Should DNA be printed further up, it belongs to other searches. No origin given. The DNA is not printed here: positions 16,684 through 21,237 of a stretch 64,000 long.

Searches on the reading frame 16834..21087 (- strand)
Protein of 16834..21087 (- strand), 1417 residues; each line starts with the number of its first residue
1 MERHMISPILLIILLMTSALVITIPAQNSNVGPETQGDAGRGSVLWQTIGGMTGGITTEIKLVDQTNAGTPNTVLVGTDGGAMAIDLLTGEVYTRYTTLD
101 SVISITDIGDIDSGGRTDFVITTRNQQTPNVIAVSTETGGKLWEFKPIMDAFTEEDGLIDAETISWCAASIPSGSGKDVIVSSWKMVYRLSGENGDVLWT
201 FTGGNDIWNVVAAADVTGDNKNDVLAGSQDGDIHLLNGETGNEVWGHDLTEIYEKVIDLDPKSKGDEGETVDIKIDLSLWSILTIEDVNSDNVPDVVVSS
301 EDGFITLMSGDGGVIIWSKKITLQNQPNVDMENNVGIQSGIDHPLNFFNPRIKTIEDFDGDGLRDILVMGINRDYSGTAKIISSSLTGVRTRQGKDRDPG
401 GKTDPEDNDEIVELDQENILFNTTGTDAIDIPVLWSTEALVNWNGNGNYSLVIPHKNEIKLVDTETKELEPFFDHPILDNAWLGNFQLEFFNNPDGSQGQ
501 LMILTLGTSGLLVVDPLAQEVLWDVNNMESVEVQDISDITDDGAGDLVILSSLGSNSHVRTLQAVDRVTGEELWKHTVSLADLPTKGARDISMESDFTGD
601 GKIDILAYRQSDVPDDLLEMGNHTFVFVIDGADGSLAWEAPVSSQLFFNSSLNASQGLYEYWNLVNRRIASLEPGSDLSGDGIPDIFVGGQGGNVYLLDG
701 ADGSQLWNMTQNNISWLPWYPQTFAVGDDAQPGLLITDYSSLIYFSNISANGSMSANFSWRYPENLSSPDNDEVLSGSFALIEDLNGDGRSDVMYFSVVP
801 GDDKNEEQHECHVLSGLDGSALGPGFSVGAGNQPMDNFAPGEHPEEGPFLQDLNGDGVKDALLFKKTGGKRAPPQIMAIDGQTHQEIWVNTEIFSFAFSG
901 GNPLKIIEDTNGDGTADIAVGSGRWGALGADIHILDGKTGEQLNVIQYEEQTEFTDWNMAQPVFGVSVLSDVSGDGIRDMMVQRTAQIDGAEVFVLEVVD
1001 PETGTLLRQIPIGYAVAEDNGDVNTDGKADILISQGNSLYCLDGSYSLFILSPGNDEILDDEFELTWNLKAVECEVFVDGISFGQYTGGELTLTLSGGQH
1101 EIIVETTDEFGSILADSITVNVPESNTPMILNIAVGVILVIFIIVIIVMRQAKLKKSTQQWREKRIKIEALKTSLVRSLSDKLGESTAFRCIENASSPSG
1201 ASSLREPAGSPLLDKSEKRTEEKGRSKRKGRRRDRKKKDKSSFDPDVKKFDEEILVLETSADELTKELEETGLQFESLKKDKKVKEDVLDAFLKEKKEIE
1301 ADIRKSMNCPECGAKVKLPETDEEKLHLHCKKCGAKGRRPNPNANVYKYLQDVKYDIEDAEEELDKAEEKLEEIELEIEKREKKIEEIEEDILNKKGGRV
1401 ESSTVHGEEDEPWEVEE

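Call 20: search_protein_families(library=pfam, proteins=[window:16834-21087:-], max_evalue=0.001)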
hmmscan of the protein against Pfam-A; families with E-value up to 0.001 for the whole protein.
window:16834-21087:- (1417 aa): 6 families
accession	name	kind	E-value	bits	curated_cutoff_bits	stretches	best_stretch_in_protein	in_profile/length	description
PF23727.1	Beta-prop_FAM234A_B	-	2.1e-15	56.7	26.4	0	65-141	84-166/467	FAM234A/B beta-propeller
PF01839.29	FG-GAP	-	2.2e-14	53.4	22.1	0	208-238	2-27/37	FG-GAP repeat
PF13517.12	FG-GAP_3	-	9.2e-14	52.2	26.9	0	677-728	1-50/61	FG-GAP-like repeat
PF13360.13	PQQ_2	-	1.3e-12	48.3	27.6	1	122-250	38-147/233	Outer membrane protein assembly factor BamB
PF13570.13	Beta-prop_ACSF4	-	1.2e-06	28.6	133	0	175-247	60-129/329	Beta-alanine-activating enzyme, beta-propeller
PF25292.1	Beta-prop_CGLA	-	3.8e-06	27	26.8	0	194-247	17-69/316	Lambda-carrageenase beta-propeller domain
